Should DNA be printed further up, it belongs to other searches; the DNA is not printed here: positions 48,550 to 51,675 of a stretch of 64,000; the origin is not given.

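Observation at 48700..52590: Non-canonical Hsp70-fold ATPase paired with a dedicated GrpE-like gene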

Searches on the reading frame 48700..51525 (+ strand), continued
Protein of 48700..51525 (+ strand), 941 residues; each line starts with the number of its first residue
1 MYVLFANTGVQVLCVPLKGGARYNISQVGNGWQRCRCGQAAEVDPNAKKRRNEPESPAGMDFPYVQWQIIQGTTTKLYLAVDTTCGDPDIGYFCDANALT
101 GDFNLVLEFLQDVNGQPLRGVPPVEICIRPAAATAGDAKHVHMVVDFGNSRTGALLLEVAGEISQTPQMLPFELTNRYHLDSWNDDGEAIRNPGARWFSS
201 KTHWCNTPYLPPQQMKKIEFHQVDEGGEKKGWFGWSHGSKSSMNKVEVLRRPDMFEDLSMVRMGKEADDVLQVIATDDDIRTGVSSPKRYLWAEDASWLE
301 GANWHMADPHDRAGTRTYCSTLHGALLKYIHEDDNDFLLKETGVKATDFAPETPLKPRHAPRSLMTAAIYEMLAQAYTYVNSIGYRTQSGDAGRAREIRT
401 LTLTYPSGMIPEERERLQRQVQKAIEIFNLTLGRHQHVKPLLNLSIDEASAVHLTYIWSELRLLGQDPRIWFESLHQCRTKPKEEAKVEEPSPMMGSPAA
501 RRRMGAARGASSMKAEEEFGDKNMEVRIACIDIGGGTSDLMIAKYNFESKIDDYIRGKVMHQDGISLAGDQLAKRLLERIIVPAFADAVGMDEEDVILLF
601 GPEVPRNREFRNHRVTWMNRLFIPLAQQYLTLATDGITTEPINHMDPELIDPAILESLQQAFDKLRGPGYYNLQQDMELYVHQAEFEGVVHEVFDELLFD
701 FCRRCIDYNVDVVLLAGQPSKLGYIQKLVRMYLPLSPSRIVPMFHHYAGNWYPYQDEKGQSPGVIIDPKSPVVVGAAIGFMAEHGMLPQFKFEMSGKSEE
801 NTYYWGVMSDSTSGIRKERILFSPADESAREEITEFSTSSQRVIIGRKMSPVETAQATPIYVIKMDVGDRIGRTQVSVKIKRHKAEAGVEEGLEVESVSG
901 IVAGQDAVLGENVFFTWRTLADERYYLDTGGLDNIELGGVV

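Call 39: predict_structure(alignment_id=A2)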
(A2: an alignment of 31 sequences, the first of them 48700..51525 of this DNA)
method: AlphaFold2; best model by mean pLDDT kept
length: 941 residues; sequences in the alignment: 31
mean_pLDDT: 50.0   pTM: 0.34
mean pLDDT of the five models: 50.0, 49.8, 49.0, 43.7, 40.9
residues with pLDDT >= 90: 14; 70-90: 197; 50-70: 214; < 50: 516
segments of 3 or more residues with pLDDT < 50: 3-10, 41-57, 85-101, 130-216, 219-221, 223-365, 384-392, 402-413, 443-470, 480-517, 549-557, 744-833, 847-859, 869-871, 887-890, 918-941
pLDDT, mean of each block of 10 residues (from residue 1): 43 66 70 73 43 49 72 62 50 39 69 79 67 27 32 27 22 22 35 28 22 45 42 39 44 30 25 24 24 26 25 29 34 37 40 32 47 55 49 54 39 54 63 60 41 32 38 53 43 35 29 38 66 59 53 43 56 79 90 85 66 71 82 81 88 87 85 87 86 82 83 59 71 73 44 29 25 30 30 24 33 27 32 52 50 39 55 64 54 70 76 60 26 24 27
secondary structure, 60 per line:
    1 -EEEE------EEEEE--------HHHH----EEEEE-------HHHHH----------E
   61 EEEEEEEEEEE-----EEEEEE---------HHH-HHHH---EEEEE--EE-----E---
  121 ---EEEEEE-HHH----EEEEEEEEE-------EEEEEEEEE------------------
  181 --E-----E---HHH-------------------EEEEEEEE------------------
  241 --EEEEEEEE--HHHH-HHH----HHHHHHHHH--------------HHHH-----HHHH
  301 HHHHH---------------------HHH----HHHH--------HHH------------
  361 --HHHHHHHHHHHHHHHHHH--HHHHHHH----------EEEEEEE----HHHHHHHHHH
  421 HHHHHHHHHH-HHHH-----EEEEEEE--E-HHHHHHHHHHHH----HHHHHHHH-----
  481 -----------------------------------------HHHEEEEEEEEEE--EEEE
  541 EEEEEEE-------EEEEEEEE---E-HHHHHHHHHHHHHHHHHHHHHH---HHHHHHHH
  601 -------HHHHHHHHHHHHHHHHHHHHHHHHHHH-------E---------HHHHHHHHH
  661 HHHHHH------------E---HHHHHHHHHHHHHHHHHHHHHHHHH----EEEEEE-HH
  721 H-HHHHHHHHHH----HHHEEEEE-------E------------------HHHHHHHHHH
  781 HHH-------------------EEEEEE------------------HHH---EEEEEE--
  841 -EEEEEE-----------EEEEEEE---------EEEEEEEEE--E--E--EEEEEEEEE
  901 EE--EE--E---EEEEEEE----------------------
elements in order (helices of 4 or more, strands of 3 or more residues): E2-5 E12-16 H25-28 E33-37 H45-49 E60-71 E77-82 H96-99 E103-107 E124-129 E138-146 E154-162 E215-222 E243-250 H253-256 H265-273 H288-291 H297-305 H334-337 H363-380 H383-389 E400-406 H411-430 H432-435 E441-447 H452-463 H468-475 E525-534 E537-547 E555-562 H568-589 H593-600 H608-634 H652-666 H683-707 E712-717 H723-732 E740-744 H771-783 E803-808 E833-838 E842-847 E859-865 E875-883 E892-902 E913-919

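Call 41: get_annotated_region(hit=H1, flank=8000)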
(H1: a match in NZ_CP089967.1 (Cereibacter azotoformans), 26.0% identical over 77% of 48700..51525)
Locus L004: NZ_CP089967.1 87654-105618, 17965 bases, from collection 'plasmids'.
description: Cereibacter azotoformans strain ORIO plasmid pORIO1, complete sequence
organism: Cereibacter azotoformans (NCBI taxid 43057)
taxonomy: Bacteria; Pseudomonadota; Alphaproteobacteria; Rhodobacterales; Paracoccaceae; Cereibacter; Cereibacter azotoformans
host: -; source: Owen's River; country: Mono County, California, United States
typing (MOB-suite, as given by PLSDB): non-mobilizable; replicon rep_cluster_252
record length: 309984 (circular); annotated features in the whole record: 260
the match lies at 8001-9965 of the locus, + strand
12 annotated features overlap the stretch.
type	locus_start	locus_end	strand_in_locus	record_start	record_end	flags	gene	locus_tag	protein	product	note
CDS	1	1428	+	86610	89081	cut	-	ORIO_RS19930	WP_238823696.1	glycosyltransferase family 2 protein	-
CDS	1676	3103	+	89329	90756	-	-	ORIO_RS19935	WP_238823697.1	peptidoglycan-binding domain-containing protein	-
CDS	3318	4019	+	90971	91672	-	-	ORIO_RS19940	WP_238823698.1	hypothetical protein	-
CDS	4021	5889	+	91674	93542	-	-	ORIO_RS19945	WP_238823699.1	serine protease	-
CDS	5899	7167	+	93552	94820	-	-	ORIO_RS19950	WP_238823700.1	hypothetical protein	-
CDS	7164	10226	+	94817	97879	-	-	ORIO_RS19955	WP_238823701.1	virulence factor SrfB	-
CDS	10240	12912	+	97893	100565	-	-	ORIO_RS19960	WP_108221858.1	virulence factor SrfC family protein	-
CDS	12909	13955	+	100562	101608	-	-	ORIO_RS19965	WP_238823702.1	hypothetical protein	-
CDS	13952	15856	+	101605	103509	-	-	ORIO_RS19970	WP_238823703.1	vWA domain-containing protein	-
CDS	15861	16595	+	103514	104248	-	-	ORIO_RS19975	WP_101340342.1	ATP-binding cassette domain-containing protein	-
CDS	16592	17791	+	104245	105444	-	-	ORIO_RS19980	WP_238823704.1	ABC transporter permease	-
CDS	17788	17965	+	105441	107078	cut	-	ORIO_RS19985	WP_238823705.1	SUMF1/EgtB/PvdO family nonheme iron enzyme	-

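Call 44: search_protein_families(library=pfam, proteins=[L004:5899-7167:+, L004:12909-13955:+, L004:7164-10226:+, L004:10240-12912:+, L004:3318-4019:+], max_evalue=0.1)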
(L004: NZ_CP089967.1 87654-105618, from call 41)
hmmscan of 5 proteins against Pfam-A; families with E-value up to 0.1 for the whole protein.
L004:5899-7167:+ (422 aa): 0 families

L004:12909-13955:+ (348 aa): 0 families

L004:7164-10226:+ (1020 aa): 2 families
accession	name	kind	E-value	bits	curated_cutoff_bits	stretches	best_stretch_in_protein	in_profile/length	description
PF07520.16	SrfB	-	0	1163.6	27.1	1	9-1018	2-991/992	Virulence factor SrfB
PF00012.26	HSP70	-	0.095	11.3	20.6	0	750-813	288-356/599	Hsp70 protein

L004:10240-12912:+ (890 aa): 1 family
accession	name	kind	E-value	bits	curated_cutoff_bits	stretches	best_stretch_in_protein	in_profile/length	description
PF10139.14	Virul_Fac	-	1.2e-297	990.4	28.1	1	21-880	1-878/878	Putative bacterial virulence factor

L004:3318-4019:+ (233 aa): 1 family
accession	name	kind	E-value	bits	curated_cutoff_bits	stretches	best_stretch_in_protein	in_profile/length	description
PF16471.10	JIP_LZII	-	0.02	15.5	30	1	50-80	30-60/71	JNK-interacting protein leucine zipper II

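Call 45: fold_search(model_id=the predicted structure, library=pdb)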
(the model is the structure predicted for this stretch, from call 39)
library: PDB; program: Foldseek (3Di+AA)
matches with E <= 10: 451; with E <= 0.001: 120
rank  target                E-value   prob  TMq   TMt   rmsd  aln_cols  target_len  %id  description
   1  5nro_A                3.0e-08  1.00  0.16  0.23  24.2       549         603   12  Structure of full-length DnaK with bound J-domain (released 2018-01-17)
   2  7ko2_B                3.3e-08  1.00  0.18  0.27  24.4       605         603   14  Restraining state of near full-length Hsp70 DnaK (released 2021-09-15)
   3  7kzi_A                3.3e-08  1.00  0.18  0.26  26.7       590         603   13  Intermediate state (QQQ) of near full-length DnaK alternatively fused with a substrate peptide (released 2021-05-12)
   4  9blu_A                3.5e-08  1.00  0.19  0.30  15.2       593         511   12  Structure of the human mitochondrial Hsp70 (mortalin; R126W mutant) missing SBD-a lid bound to nucleotide exchange fac (released 2025-01-15)
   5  4jn4_A                6.2e-08  1.00  0.18  0.27  24.7       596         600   13  Allosteric opening of the polypeptide-binding site when an Hsp70 binds ATP (released 2013-05-29)
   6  6eoc                  6.6e-08  1.00  0.16  0.27  23.4       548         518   12  Crystal structure of AMPylated GRP78 in apo form (Crystal form 2) (released 2017-11-01)
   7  5e84_A                9.0e-08  1.00  0.16  0.23  23.1       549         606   11  ATP-bound state of BiP (released 2016-01-27)
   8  5mb9_B                1.1e-07  1.00  0.18  0.31  21.1       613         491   12  Crystal structure of the eukaryotic ribosome associated complex (RAC), a unique Hsp70/Hsp40 pair (released 2016-12-28)
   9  9a2i_MODEL_1_A        1.2e-07  1.00  0.19  0.26  22.9       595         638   11  Model of E. coli DnaK by in-cell photo-crosslinking MS and deep learning (released 2023-02-24)
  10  7krt_A                1.3e-07  1.00  0.16  0.24  23.4       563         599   13  Restraining state of a truncated Hsp70 DnaK (released 2021-09-15)
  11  4b9q_B                1.5e-07  1.00  0.16  0.25  22.9       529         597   13  Open conformation of ATP-bound Hsp70 homolog DnaK (released 2012-11-14)
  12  4b9q_A                1.6e-07  1.00  0.18  0.27  24.5       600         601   14  Open conformation of ATP-bound Hsp70 homolog DnaK (released 2012-11-14)
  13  7krv_A                1.9e-07  1.00  0.18  0.29  24.0       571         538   13  Stimulating state of disulfide-bridged Hsp70 DnaK (released 2021-09-15)
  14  2qxl_B                1.9e-07  1.00  0.17  0.23  24.5       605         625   10  Crystal Structure Analysis of Sse1, a yeast Hsp110 (released 2007-10-23)
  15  5o4p_A                2.0e-07  1.00  0.16  0.27  23.3       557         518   11  Crystal structure of AMPylated GRP78 (released 2017-11-01)
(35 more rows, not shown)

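Call 57: find_related_loci(query=A2, collection=genome_contigs, flank=10000)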
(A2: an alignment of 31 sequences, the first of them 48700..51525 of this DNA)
Query A2 (941 aa) in genome_contigs; peptide patterns used: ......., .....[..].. (x = any residue, [..] = any of these).
302 stretches matched a pattern; 133 encode a relative of the query (tblastn E <= 1e-3); the best 80 are kept; 80 distinct loci.
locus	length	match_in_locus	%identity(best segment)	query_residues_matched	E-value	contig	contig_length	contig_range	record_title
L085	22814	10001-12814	88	1-938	0e+0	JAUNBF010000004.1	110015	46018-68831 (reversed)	MAG: Planctomycetia bacterium isolate S1R_St_26 NODE_31_length_110015_cov_19.862586, whole genome shotgun sequence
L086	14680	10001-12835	84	1-941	0e+0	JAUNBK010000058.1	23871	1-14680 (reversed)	MAG: Planctomycetia bacterium isolate S1R_St_39 NODE_827_length_23871_cov_15.584901, whole genome shotgun sequence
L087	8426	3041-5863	82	1-941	0e+0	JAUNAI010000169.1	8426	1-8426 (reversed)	MAG: Planctomycetia bacterium isolate S19M_St_30 NODE_2548_length_8426_cov_6.986262, whole genome shotgun sequence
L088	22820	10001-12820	81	1-941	0e+0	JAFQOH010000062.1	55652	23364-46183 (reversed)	MAG: Thermoguttaceae bacterium isolate RGIG2001 Goat_Colon-1__c226901, whole genome shotgun sequence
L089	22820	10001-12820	82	1-941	0e+0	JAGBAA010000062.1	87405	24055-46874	MAG: Thermoguttaceae bacterium isolate RGIG8929 Water_deer_Rectum-1__c178474, whole genome shotgun sequence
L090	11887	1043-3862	82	1-941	0e+0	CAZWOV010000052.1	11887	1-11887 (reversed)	MAG TPA_asm: uncultured Planctomycetaceae bacterium isolate SRP225648_co1_244 genome assembly, contig: NODE_13745_length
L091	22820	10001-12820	82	1-941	0e+0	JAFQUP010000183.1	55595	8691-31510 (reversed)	MAG: Thermoguttaceae bacterium isolate RGIG2165 Goat_Colon.Co__c2408496, whole genome shotgun sequence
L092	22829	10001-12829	82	1-941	0e+0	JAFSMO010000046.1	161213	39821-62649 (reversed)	MAG: Thermoguttaceae bacterium isolate RGIG3279 Goat_Reticulum-4__c240361, whole genome shotgun sequence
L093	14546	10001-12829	82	1-941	0e+0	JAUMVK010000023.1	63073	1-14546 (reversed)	MAG: Thermoguttaceae bacterium isolate S12M_St_32 NODE_212_length_63073_cov_29.318782, whole genome shotgun sequence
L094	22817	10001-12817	79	1-938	0e+0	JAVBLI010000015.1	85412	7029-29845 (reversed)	MAG: Thermoguttaceae bacterium isolate EPI_MAG_00019 c_000008203291, whole genome shotgun sequence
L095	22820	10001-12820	82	1-941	0e+0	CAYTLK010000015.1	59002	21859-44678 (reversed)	MAG TPA_asm: uncultured Planctomycetaceae bacterium isolate SRP192927_co1_337 genome assembly, contig: NODE_647_length_5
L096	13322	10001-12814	78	1-938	0e+0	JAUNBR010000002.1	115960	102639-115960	MAG: Planctomycetia bacterium isolate S1R_St_60 NODE_27_length_115960_cov_37.749683, whole genome shotgun sequence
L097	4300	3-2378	83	149-941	0e+0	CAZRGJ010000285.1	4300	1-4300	MAG TPA_asm: uncultured Planctomycetaceae bacterium isolate SRP315200_co1_900 genome assembly, contig: NODE_52749_length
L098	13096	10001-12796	69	1-937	0e+0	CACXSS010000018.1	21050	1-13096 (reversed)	MAG: uncultured planctomycete isolate RUG11551 genome assembly, contig: RUG11551_asm_18, whole genome shotgun sequence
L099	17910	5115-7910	69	1-937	0e+0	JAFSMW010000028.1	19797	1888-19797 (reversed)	MAG: Thermoguttaceae bacterium isolate RGIG3287 Goat_Reticulum-4__c80593, whole genome shotgun sequence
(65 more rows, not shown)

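Call 66: get_annotated_region(hit=H4, flank=6000)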
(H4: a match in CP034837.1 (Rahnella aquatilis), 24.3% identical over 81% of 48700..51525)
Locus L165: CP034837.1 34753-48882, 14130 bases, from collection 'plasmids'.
description: Rahnella aquatilis strain KM05 plasmid pKM05, complete sequence
organism: Rahnella aquatilis (NCBI taxid 34038)
taxonomy: Bacteria; Pseudomonadota; Gammaproteobacteria; Enterobacterales; Yersiniaceae; Rahnella; Rahnella aquatilis
host: -; source: Food spoilage microflora,food/cold -smoke salmon; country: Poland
typing (MOB-suite, as given by PLSDB): non-mobilizable; replicon rep_cluster_1067
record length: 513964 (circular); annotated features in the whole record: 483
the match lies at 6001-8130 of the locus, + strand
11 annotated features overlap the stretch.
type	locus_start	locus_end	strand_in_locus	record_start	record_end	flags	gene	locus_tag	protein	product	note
CDS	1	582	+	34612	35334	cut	-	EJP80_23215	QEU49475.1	2-phosphosulfolactate phosphatase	-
CDS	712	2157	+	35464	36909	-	-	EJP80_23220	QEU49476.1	DHA2 family efflux MFS transporter permease subunit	-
CDS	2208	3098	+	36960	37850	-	-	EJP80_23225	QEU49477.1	dihydrodipicolinate synthase family protein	-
CDS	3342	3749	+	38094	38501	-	-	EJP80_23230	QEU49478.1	hypothetical protein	-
CDS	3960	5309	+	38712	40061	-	-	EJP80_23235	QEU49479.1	hypothetical protein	-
CDS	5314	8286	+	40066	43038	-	-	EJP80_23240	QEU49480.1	virulence factor SrfB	-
CDS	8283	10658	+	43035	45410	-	-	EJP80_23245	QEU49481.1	virulence factor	-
CDS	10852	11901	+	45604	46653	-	fbaB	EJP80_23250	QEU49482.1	class I fructose-bisphosphate aldolase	-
CDS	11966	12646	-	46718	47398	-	-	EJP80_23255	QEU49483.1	type 1 glutamine amidotransferase domain-containing protein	-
CDS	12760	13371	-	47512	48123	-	-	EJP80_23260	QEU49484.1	TetR/AcrR family transcriptional regulator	-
CDS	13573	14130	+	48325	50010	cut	-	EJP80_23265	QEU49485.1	molecular chaperone HscC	-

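Call 67: get_annotated_region(hit=H12, flank=6000)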
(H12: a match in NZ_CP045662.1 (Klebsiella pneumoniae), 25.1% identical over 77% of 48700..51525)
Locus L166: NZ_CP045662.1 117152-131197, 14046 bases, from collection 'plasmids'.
description: Klebsiella pneumoniae strain SMU18037509 plasmid unnamed1, complete sequence
organism: Klebsiella pneumoniae (NCBI taxid 573)
taxonomy: Bacteria; Pseudomonadota; Gammaproteobacteria; Enterobacterales; Enterobacteriaceae; Klebsiella; Klebsiella pneumoniae
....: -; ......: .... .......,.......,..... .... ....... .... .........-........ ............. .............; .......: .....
typing (MOB-suite, as given by PLSDB): non-mobilizable; replicon IncFIB
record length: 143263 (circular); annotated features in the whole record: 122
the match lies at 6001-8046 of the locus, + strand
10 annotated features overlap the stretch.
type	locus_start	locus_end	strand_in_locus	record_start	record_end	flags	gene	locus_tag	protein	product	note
CDS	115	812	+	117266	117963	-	-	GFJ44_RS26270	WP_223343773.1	IS1 family transposase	-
CDS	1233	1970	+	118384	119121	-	-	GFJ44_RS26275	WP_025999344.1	glycine zipper domain-containing protein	-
CDS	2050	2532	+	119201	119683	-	-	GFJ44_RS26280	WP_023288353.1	hypothetical protein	-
CDS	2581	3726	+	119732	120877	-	-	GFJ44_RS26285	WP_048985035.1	tellurite resistance domain protein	-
CDS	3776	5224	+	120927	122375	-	-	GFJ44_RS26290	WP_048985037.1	SrfA family protein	-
CDS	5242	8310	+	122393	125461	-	-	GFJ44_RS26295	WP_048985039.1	virulence factor SrfB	-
CDS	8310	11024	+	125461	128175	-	-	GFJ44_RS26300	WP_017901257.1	virulence factor SrfC family protein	-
CDS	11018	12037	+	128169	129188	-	-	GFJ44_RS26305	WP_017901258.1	hypothetical protein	-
CDS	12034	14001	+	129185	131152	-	-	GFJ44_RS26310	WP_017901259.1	vWA domain-containing protein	-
CDS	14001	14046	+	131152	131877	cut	-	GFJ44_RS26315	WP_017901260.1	ABC transporter ATP-binding protein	-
